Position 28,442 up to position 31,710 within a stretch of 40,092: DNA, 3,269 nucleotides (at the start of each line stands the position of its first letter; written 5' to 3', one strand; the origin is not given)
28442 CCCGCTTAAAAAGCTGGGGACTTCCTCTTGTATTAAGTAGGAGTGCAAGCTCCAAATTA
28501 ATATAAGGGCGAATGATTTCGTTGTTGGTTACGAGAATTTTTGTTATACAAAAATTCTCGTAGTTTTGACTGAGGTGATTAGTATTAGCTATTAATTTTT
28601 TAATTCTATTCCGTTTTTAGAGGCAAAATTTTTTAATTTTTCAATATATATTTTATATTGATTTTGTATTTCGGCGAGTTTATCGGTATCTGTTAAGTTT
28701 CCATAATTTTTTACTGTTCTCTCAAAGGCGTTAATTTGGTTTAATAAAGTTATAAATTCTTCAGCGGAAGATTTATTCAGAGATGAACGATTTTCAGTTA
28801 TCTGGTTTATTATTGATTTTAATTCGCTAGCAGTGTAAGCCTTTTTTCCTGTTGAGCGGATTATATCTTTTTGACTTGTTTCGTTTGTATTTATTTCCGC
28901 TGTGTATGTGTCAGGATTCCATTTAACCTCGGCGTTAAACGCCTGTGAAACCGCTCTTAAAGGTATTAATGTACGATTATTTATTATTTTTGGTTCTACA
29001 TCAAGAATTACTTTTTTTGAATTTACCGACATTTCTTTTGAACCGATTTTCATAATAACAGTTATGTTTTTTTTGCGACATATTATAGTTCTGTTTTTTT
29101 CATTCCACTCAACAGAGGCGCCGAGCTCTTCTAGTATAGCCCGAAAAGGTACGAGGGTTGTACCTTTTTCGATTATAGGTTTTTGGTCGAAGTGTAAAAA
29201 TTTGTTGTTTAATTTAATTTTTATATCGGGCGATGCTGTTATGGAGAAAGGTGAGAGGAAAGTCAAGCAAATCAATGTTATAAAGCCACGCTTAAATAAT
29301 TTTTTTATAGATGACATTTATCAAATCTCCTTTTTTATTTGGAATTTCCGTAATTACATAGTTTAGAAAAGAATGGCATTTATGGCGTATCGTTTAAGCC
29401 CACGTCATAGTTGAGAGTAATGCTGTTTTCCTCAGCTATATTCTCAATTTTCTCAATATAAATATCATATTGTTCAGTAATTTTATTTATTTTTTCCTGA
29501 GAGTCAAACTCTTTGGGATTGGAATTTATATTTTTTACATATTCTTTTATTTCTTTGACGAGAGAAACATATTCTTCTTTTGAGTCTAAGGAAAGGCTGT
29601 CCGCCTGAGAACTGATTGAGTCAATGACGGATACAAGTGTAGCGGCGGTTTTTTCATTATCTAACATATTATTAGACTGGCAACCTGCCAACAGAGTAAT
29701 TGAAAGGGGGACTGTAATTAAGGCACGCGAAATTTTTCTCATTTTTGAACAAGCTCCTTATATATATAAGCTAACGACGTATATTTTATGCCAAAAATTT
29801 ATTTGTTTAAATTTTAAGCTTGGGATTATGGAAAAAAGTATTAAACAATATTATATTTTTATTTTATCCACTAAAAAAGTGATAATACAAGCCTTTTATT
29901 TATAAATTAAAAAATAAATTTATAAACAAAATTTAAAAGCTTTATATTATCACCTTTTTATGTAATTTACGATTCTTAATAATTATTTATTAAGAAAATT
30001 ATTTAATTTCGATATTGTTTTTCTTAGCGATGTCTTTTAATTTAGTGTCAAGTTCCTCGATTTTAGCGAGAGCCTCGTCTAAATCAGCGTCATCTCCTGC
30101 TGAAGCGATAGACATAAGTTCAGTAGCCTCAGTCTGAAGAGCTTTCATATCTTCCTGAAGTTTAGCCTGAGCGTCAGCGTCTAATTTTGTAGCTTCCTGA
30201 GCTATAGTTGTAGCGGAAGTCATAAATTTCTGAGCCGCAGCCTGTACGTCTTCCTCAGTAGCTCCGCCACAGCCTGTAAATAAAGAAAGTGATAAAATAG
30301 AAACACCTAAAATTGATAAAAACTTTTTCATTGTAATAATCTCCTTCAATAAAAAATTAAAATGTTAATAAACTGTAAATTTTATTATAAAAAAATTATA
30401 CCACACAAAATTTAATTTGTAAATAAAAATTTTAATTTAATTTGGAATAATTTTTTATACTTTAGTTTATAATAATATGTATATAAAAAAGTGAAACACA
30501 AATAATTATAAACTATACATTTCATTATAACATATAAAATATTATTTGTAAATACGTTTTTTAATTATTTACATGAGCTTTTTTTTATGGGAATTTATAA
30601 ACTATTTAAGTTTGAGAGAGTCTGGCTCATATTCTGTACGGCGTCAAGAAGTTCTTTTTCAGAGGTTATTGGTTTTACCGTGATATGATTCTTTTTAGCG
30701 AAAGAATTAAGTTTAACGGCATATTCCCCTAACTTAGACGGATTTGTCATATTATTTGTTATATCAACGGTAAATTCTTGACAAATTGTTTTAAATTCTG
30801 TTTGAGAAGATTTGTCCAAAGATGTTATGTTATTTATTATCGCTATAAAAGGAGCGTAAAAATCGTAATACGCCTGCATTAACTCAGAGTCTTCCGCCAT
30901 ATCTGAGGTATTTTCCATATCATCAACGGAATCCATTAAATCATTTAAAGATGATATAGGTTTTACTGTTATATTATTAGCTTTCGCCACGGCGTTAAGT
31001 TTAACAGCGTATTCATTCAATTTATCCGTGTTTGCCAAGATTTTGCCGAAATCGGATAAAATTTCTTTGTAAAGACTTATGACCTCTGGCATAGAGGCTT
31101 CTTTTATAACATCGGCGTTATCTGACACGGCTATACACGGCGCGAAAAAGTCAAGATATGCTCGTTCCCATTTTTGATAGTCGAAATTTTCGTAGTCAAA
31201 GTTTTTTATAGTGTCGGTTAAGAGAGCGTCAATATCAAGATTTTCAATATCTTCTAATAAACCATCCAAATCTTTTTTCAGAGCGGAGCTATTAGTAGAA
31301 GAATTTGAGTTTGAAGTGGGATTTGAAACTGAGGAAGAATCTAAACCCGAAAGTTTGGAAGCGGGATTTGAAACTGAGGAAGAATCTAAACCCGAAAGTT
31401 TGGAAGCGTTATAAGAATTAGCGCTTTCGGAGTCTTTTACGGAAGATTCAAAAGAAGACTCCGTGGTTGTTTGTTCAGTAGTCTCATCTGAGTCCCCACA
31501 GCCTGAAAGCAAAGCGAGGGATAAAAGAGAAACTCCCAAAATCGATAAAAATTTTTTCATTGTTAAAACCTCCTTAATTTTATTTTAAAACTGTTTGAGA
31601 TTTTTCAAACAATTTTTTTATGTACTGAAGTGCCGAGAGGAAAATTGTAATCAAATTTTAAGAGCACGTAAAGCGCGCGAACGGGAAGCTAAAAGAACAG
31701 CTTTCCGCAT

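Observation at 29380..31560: Recurrent C-terminal helical module ending A-x-[KER]-N-x-[IL]-x-[IVL], shared by lipoproteins and stalk proteins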

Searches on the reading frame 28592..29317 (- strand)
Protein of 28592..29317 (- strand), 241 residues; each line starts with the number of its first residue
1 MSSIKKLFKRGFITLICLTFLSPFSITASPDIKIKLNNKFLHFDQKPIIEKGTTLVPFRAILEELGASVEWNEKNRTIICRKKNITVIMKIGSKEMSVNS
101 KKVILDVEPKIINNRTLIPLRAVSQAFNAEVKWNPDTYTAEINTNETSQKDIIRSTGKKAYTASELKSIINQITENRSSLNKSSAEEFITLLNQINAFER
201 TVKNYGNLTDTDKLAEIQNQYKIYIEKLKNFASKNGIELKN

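Call 3: search_protein_families(library=pfam, proteins=[window:28592-29317:-], max_evalue=1)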
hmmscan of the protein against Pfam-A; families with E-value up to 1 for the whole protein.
window:28592-29317:- (241 aa): 1 family
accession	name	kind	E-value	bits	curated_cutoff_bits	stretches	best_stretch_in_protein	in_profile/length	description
PF07833.16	Cu_amine_oxidN1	-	4.9e-37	126.6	24.2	1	36-142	2-108/108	Copper amine oxidase N-terminal domain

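Call 4: search_protein_families(library=ncbifam, proteins=[window:28592-29317:-], max_evalue=1)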
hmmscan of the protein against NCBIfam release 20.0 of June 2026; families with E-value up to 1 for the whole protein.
window:28592-29317:- (241 aa): 1 family
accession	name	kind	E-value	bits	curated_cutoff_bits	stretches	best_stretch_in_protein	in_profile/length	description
NF011285.0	PRK14696.1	equivalog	3.9e-05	22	1278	1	53-131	35-113/757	primary-amine oxidase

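Call 56: predict_structure(alignment_id=A6)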
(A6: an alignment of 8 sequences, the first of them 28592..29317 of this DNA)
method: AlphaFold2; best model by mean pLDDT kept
length: 241 residues; sequences in the alignment: 8
mean_pLDDT: 77.3   pTM: 0.47
mean pLDDT of the five models: 77.3, 77.3, 75.1, 73.6, 71.5
residues with pLDDT >= 90: 63; 70-90: 121; 50-70: 18; < 50: 39
segments of 3 or more residues with pLDDT < 50: 1-27, 147-158
pLDDT, mean of each block of 10 residues (from residue 1): 41 42 46 84 86 86 83 89 88 92 91 89 83 84 62 41 84 90 92 87 66 73 89 90 59
secondary structure, 60 per line:
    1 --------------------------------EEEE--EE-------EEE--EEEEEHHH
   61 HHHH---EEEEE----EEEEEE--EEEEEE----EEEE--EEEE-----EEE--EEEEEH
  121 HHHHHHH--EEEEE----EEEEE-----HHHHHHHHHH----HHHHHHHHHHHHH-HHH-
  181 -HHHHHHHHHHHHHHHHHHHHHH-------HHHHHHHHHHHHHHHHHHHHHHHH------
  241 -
elements in order: E33-36 E48-50 E53-57 H58-64 E68-72 E77-82 E85-90 E95-98 E101-104 E110-112 E115-119 H120-127 E130-134 E139-143 H149-158 H163-175 H182-203 H211-234
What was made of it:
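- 28598..28831 (-): Module of stalk protein 28592 (aa 163-240). Helices are 163-175, 182-203 and 211-234, with the tail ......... AF2 (call 56).
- The same three helices appear in 28592 after a linker with pLDDT below 50 (call 56).
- Tried and rejected: In the AF2 model of 28592 the tail is coil, the two domains are joined by a disordered linker, and pTM is 0.47 (call 56).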

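Call 58: fold_search(model_id=the predicted structure, library=pdb)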
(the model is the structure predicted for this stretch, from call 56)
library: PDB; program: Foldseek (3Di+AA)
matches with E <= 10: 367; with E <= 0.001: 18
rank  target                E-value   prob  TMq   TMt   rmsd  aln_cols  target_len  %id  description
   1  1spu_B                1.5e-05  1.00  0.30  0.10   1.2        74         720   24  STRUCTURE OF OXIDOREDUCTASE (released 1997-03-12)
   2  1qaf_B                2.9e-05  1.00  0.30  0.10   1.2        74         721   24  THE ACTIVE SITE BASE CONTROLS COFACTOR REACTIVITY IN ESCHERICHIA COLI AMINE OXIDASE : X-RAY CRYSTALLOGRAPHIC STUDIES W (released 1999-08-23)
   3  1qak_B                3.0e-05  1.00  0.30  0.10   1.2        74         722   24  THE ACTIVE SITE BASE CONTROLS COFACTOR REACTIVITY IN ESCHERICHIA COLI AMINE OXIDASE : X-RAY CRYSTALLOGRAPHIC STUDIES W (released 1999-08-24)
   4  1oac_B                3.2e-05  1.00  0.30  0.10   1.2        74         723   24  CRYSTAL STRUCTURE OF A QUINOENZYME: COPPER AMINE OXIDASE OF ESCHERICHIA COLI AT 2 ANGSTROEMS RESOLUTION (released 1996-04-03)
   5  6grr_B                3.6e-05  1.00  0.30  0.10   1.2        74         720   24  Crystal structure of Escherichia coli amine oxidase mutant I342F/E573Q (released 2018-09-05)
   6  1jrq_B                4.5e-05  1.00  0.30  0.10   1.2        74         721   24  X-ray Structure Analysis of the Role of the Conserved Tyrosine-369 in Active Site of E. coli Amine Oxidase (released 2001-11-21)
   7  1qal_B                4.5e-05  1.00  0.30  0.10   1.2        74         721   24  THE ACTIVE SITE BASE CONTROLS COFACTOR REACTIVITY IN ESCHERICHIA COLI AMINE OXIDASE : X-RAY CRYSTALLOGRAPHIC STUDIES W (released 1999-08-24)
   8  1oac_A                5.1e-05  1.00  0.30  0.10   1.2        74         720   24  CRYSTAL STRUCTURE OF A QUINOENZYME: COPPER AMINE OXIDASE OF ESCHERICHIA COLI AT 2 ANGSTROEMS RESOLUTION (released 1996-04-03)
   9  6ezz_B                5.1e-05  1.00  0.30  0.10   1.2        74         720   24  Crystal structure of Escherichia coli amine oxidase mutant E573Q (released 2018-08-29)
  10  1qak_A                5.4e-05  1.00  0.30  0.10   1.2        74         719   24  THE ACTIVE SITE BASE CONTROLS COFACTOR REACTIVITY IN ESCHERICHIA COLI AMINE OXIDASE : X-RAY CRYSTALLOGRAPHIC STUDIES W (released 1999-08-24)
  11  1dyu_B                6.4e-05  1.00  0.30  0.10   1.2        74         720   24  The active site base controls cofactor reactivity in Escherichia coli amine oxidase: X-ray crystallographic studies wi (released 2000-02-29)
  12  1jrq_A                1.2e-04  1.00  0.29  0.10   1.2        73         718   25  X-ray Structure Analysis of the Role of the Conserved Tyrosine-369 in Active Site of E. coli Amine Oxidase (released 2001-11-21)
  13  6grr_A                1.3e-04  1.00  0.29  0.10   1.2        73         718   25  Crystal structure of Escherichia coli amine oxidase mutant I342F/E573Q (released 2018-09-05)
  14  1qal_A                1.4e-04  1.00  0.29  0.10   1.1        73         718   25  THE ACTIVE SITE BASE CONTROLS COFACTOR REACTIVITY IN ESCHERICHIA COLI AMINE OXIDASE : X-RAY CRYSTALLOGRAPHIC STUDIES W (released 1999-08-24)
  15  1dyu_A                1.4e-04  1.00  0.29  0.10   1.2        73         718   25  The active site base controls cofactor reactivity in Escherichia coli amine oxidase: X-ray crystallographic studies wi (released 2000-02-29)
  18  1spu_A                1.9e-04  1.00  0.29  0.10   1.2        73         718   25  STRUCTURE OF OXIDOREDUCTASE (released 1997-03-12)
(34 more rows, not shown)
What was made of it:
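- On Cu_amine_oxidN1 stalk-domain proteins (carriers 14961, 16032, 28592, 33109): Structural match to the 1oac/1spu D1 domain (call 58).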

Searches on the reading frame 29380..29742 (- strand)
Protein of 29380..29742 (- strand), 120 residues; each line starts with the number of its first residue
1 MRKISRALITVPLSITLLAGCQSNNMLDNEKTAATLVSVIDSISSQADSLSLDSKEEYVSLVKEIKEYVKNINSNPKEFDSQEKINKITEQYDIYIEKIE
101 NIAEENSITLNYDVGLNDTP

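Call 3: search_protein_families(library=pfam, proteins=[window:29380-29742:-], max_evalue=1)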
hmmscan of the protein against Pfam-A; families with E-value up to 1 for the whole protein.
window:29380-29742:- (120 aa): 6 families
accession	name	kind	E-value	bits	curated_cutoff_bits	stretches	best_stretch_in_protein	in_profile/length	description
PF07083.16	DUF1351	-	0.0026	18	27.8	1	55-105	75-125/210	Protein of unknown function (DUF1351)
PF25802.1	WWC1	-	0.057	13.8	27.8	1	31-107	18-94/135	WWC1-like, helical hairpin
PF24525.1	TTC3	-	0.083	12.7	27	1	23-78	4-59/250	TTC3, helical domain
PF08910.15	Aida_N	-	0.21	12.4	25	1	54-110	23-78/103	Aida N-terminus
PF14527.11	LAGLIDADG_WhiA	-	0.3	11.7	23.2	1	60-103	25-68/93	WhiA LAGLIDADG-like domain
PF14282.11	FlxA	-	0.41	11.2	26.3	0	80-109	14-43/101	FlxA-like protein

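Call 4: search_protein_families(library=ncbifam, proteins=[window:29380-29742:-], max_evalue=1)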
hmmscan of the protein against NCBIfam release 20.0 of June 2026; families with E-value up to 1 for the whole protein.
window:29380-29742:- (120 aa): 6 families
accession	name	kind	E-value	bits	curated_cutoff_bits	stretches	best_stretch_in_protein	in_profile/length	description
NF011925.1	PRK15396.1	subfamily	0.0031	17.7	108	1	10-53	10-54/78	major outer membrane lipoprotein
NF052551.1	EnvBioLpgNMYCTU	equivalog_domain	0.0047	16.3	250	1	1-71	1-66/227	envelope biogenesis lipoprotein LpqN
NF051862.1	BT4005_BT4719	subfamily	0.0091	15.8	60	1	9-110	8-110/211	NigD1/NigD2 family lipoprotein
NF040598.1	Ala_zip_lipo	subfamily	0.011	16.2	43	1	8-56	5-54/90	Lpp/OprI family alanine-zipper lipoprotein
NF010633.0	PRK14030.1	subfamily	0.014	14.5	743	1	54-113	16-77/445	glutamate dehydrogenase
NF041601.1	PA5502_lipo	equivalog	0.092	12.3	285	1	4-59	5-58/237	PA5502 family lipoprotein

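Call 15: find_encoding_contigs(protein=window:29380-29742:-, flank=10000, max_places=4)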
Protein window:29380-29742:- (120 aa): 2 contigs read that carry it; 2 places shown.
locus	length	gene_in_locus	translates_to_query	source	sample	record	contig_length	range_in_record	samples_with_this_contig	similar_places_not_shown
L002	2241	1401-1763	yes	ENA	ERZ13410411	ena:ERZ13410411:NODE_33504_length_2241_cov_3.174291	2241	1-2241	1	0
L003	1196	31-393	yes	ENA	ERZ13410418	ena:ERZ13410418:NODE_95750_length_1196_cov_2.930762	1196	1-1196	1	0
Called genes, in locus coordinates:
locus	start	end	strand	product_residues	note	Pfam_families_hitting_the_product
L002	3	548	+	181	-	?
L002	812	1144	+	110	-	-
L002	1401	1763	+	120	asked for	-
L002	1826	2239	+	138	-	?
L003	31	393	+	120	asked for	-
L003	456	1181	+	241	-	PF07833:Cu_amine_oxidN1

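Call 38: predict_structure(alignment_id=A4)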
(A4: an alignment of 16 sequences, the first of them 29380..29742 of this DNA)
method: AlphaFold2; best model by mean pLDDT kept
length: 120 residues; sequences in the alignment: 16
mean_pLDDT: 82.4   pTM: 0.71
mean pLDDT of the five models: 82.4, 81.2, 80.7, 80.6, 79.9
residues with pLDDT >= 90: 76; 70-90: 13; 50-70: 6; < 50: 25
segments of 3 or more residues with pLDDT < 50: 1-3, 5-13, 15-22, 116-120
pLDDT, mean of each block of 10 residues (from residue 1): 46 46 74 95 97 98 98 90 93 98 97 56
secondary structure, 60 per line:
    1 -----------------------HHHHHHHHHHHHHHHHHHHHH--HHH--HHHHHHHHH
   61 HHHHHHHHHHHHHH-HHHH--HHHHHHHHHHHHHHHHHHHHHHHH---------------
elements in order: H24-44 H52-74 H76-79 H82-105
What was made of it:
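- The AF2 model of 29380 has helices 24-44, 52-74 and 82-105. pLDDT is 90-98 across them and 97 for residues 101-110, which include the tail (call 38). DSSP ends helix 3 at residue 105, and N106 is the first non-helical residue (call 38). AF2 folds the monomer confidently on its own (call 38).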

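Call 40: fold_search(model_id=the predicted structure, library=pdb)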
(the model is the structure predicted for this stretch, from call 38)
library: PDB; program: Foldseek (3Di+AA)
matches with E <= 10: 24; with E <= 0.001: 0
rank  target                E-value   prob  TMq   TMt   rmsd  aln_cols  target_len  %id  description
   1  3rgu_B                2.9e+00  0.13  0.33  0.42   8.0        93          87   15  Structure of Fap-NRa at pH 5.0 (released 2011-12-28)
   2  1orj_C                3.3e+00  0.12  0.28  0.31  10.3        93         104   17  FLAGELLAR EXPORT CHAPERONE (released 2003-09-16)
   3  9puo_F                3.5e+00  0.10  0.27  0.29  14.3        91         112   13  Neutralizing monoclonal antibody Fab fragment bound to leptin (released 2025-11-05)
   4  9puo_C                3.5e+00  0.09  0.27  0.27  14.2        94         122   15  Neutralizing monoclonal antibody Fab fragment bound to leptin (released 2025-11-05)
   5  4hr1_A                4.7e+00  0.41  0.55  0.56   4.4        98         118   13  Structure of PAV1-137, a protein from the virus PAV1 that infects Pyrococcus abyssi. (released 2013-06-19)
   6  4rpe                  4.9e+00  0.15  0.38  0.09   5.9        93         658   10  Crystal Structure of Variant G186E from Pseudomonas Aeruginosa Lipoxygenase 2 at 1.60A (C2) (released 2015-11-04)
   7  3gm2                  5.2e+00  0.21  0.46  0.43   4.5        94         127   12  Crystal Structure of the Focal Adhesion Targeting (FAT) Domain of Pyk2 (released 2009-05-05)
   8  7f7p_A                5.5e+00  0.14  0.42  0.50   4.6        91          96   16  AcrIIC4 (released 2022-05-25)
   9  3a98_A                5.5e+00  0.14  0.39  0.32   5.3        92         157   11  Crystal structure of the complex of the interacting regions of DOCK2 and ELMO1 (released 2010-10-27)
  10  1x79_A                5.9e+00  0.15  0.36  0.50   9.1        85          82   10  Crystal structure of human GGA1 GAT domain complexed with the GAT-binding domain of Rabaptin5 (released 2004-10-12)
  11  1cnt_2                5.9e+00  0.09  0.33  0.31  14.9        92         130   14  CILIARY NEUROTROPHIC FACTOR (released 1997-03-26)
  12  2win_M                6.2e+00  0.11  0.37  0.47   4.8        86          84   17  C3 convertase (C3bBb) stabilized by SCIN (released 2009-06-09)
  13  4xev_D                6.2e+00  0.11  0.39  0.33  11.2       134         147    8  Fusion of Pyk2-FAT domain with Leupaxin LD1 motif, complexed with Leupaxin LD4 peptide (released 2015-12-30)
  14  5lnf_MODEL_1_A        6.2e+00  0.09  0.34  0.30   7.6        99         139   14  Solution NMR structure of farnesylated PEX19, C-terminal domain (released 2017-03-15)
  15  1s94_A                6.2e+00  0.06  0.26  0.28   9.5        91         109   18  Crystal structure of the Habc domain of neuronal syntaxin from the squid Loligo pealei (released 2004-05-11)
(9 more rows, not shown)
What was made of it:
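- On Fap1 NR-alpha-like adhesin helical bundle: Top Foldseek hit, but with E 2.9, probability 0.13, TM 0.33/0.42 and rmsd 8 A (call 40).
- Closest known: Three-helix-bundle binding modules of Gram-positive surface proteins. Same: Fap1 NR-alpha (3rgu) and SCIN (2win) appear among the weak Foldseek hits (call 40).
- The best Foldseek hit is the adhesin fragment Fap1 NR-alpha, 3rgu (call 40). The Foldseek hit to 3rgu has E 2.9, probability 0.13 and TM 0.33-0.42, and nothing has E below 1 (call 40).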

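Call 83: fold_search(model_id=the predicted structure, library=viral)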
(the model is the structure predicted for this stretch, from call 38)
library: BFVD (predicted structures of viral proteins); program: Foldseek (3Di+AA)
matches with E <= 10: 62; with E <= 0.001: 0
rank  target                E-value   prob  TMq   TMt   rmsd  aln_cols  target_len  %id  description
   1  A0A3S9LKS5            1.4e+00  0.69  0.52  0.53   3.8        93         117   13  Outer capsid protein VP5 (Fragment) [Orbivirus sp.]
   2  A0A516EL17            1.6e+00  0.33  0.47  0.33  14.9       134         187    9  Protein X [San Jacinto virus]
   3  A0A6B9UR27            1.9e+00  0.12  0.29  0.31  22.6       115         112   12  (no name in the UniProt tables at hand)
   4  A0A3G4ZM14            1.9e+00  0.12  0.27  0.14  14.9       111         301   14  Uncharacterized protein [Terrestrivirus sp.]
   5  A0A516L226            2.4e+00  0.18  0.35  0.29   5.9        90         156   16  (no name in the UniProt tables at hand)
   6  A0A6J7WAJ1            2.7e+00  0.21  0.38  0.23   4.8        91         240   16  Uncharacterized protein [uncultured Caudovirales phage]
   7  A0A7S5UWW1            2.9e+00  0.25  0.42  0.47  13.3       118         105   11  (no name in the UniProt tables at hand)
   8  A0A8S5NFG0            2.9e+00  0.15  0.33  0.38  16.3       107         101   11  Uncharacterized protein [Siphoviridae sp. cthSp75]
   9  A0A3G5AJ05            3.2e+00  0.11  0.32  0.14  15.9       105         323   19  Uncharacterized protein [Sylvanvirus sp.]
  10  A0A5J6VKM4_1          3.2e+00  0.10  0.35  0.06  18.2       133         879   22  Uncharacterized protein [Megaviridae environmental sample]
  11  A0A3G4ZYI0            3.2e+00  0.04  0.18  0.17  13.3       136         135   15  Uncharacterized protein [Faunusvirus sp.]
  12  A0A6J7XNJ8            3.4e+00  0.13  0.35  0.26   6.7       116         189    9  Uncharacterized protein [uncultured Caudovirales phage]
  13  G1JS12                3.4e+00  0.09  0.30  0.29   8.2       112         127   12  (no name in the UniProt tables at hand)
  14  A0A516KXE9            3.9e+00  0.20  0.39  0.55   4.7        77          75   18  (no name in the UniProt tables at hand)
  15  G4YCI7                3.9e+00  0.15  0.39  0.37  10.7       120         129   10  (no name in the UniProt tables at hand)
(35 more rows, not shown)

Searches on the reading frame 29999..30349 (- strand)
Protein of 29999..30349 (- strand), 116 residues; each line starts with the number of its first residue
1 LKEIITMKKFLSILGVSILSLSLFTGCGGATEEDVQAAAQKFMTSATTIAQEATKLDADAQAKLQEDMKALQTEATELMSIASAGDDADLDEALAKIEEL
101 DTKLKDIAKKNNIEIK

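Call 3: search_protein_families(library=pfam, proteins=[window:29999-30349:-], max_evalue=1)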
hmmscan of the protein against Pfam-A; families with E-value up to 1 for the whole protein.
window:29999-30349:- (116 aa): 6 families
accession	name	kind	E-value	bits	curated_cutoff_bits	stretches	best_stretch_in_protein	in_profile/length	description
PF11932.13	DUF3450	-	0.0044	16.8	32.6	1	18-109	4-93/241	Protein of unknown function (DUF3450)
PF07010.17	Endomucin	-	0.018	15.4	26.6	1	13-77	3-65/260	Endomucin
PF04730.17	Agro_virD5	-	0.059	12.4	25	1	53-108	300-356/672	Agrobacterium VirD5 protein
PF12097.14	DUF3573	-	0.083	12.2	26.6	1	12-101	11-85/383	Protein of unknown function (DUF3573)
PF07361.16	Cytochrom_B562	-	0.15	13.1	30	1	33-100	23-93/102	Cytochrome b562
PF01322.25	Cytochrom_C_2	-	0.19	13.1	26.5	1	60-98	72-110/121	Cytochrome C'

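Call 4: search_protein_families(library=ncbifam, proteins=[window:29999-30349:-], max_evalue=1)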
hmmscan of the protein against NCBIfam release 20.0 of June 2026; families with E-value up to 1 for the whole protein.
window:29999-30349:- (116 aa): 6 families
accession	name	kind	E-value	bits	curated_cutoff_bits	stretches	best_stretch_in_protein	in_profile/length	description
NF053772.1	BSAP5b_fam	equivalog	0.0011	18.4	380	1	7-105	1-99/418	BSAP5b family pore-forming toxin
TIGR03348.1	VI_IcmF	equivalog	0.012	13.6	388.15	1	29-112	802-885/1168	type VI secretion system membrane subunit TssM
NF047408.1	SA0632_fam_LP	equivalog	0.018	14.7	70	1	7-74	1-65/68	SA0632 family lipoprotein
NF051897.1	Btc22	equivalog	0.044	14.3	100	1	49-83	44-78/96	Btc22 family type III secretion system chaperone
NF053514.2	JUQZ_fam_ocin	equivalog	0.08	13.2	40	1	7-54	1-45/107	BLB8/JUQZ-1 family protein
NF033175.1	fuso_auto_Nterm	subfamily_domain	0.085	13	55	1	18-86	22-88/120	autotransporter-associated N-terminal domain-containing protein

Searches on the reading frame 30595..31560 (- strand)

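Call 3: search_protein_families(library=pfam, proteins=[window:30595-31560:-], max_evalue=1)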
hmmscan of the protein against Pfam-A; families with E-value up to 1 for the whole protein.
window:30595-31560:- (321 aa): 3 families
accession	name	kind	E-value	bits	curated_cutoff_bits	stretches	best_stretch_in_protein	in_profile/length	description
PF04108.17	ATG17_like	-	0.02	14.8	43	1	87-270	167-280/355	Autophagy protein ATG17-like domain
PF18981.6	InlK_D3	-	0.08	13.5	25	0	166-196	35-64/75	Internalin K domain (D3/D4)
PF18764.7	nos_propeller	-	0.27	11.6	30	0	277-305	22-50/71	Nitrous oxide reductase propeller repeat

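Call 4: search_protein_families(library=ncbifam, proteins=[window:30595-31560:-], max_evalue=1)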
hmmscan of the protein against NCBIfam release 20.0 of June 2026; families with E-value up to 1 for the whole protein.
window:30595-31560:- (321 aa): 9 families
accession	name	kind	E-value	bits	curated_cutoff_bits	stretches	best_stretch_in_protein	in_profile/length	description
NF041193.1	lipo_SP0191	subfamily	0.0067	16.5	75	1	1-49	1-48/190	SP0191 family lipoprotein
TIGR03007.1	pepcterm_ChnLen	equivalog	0.015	13.6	278.85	1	223-319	262-361/498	XrtA system polysaccharide chain length determinant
NF047408.1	SA0632_fam_LP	equivalog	0.018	14.7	70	1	1-29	1-26/68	SA0632 family lipoprotein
NF058647.1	lipo_LytA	equivalog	0.034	14.4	110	1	1-42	1-39/107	acidic lipoprotein LytA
TIGR03302.1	OM_YfiO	subfamily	0.047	13.2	81.4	1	10-67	6-68/239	outer membrane protein assembly factor BamD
NF045774.1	cytochro_C551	exception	0.1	12.6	118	1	1-59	1-57/110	cytochrome c551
NF038033.1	FEA1_rel_lipo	equivalog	0.1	11.3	250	1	11-93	5-83/406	FEA1-related lipoprotein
NF047847.2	SS_mature_LptM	equivalog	0.17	12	27.7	1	1-22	1-21/31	LPS translocon maturation chaperone LptM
NF040528.1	SP_0198_lipo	equivalog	0.21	11.6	100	1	7-52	5-51/144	SP_0198 family lipoprotein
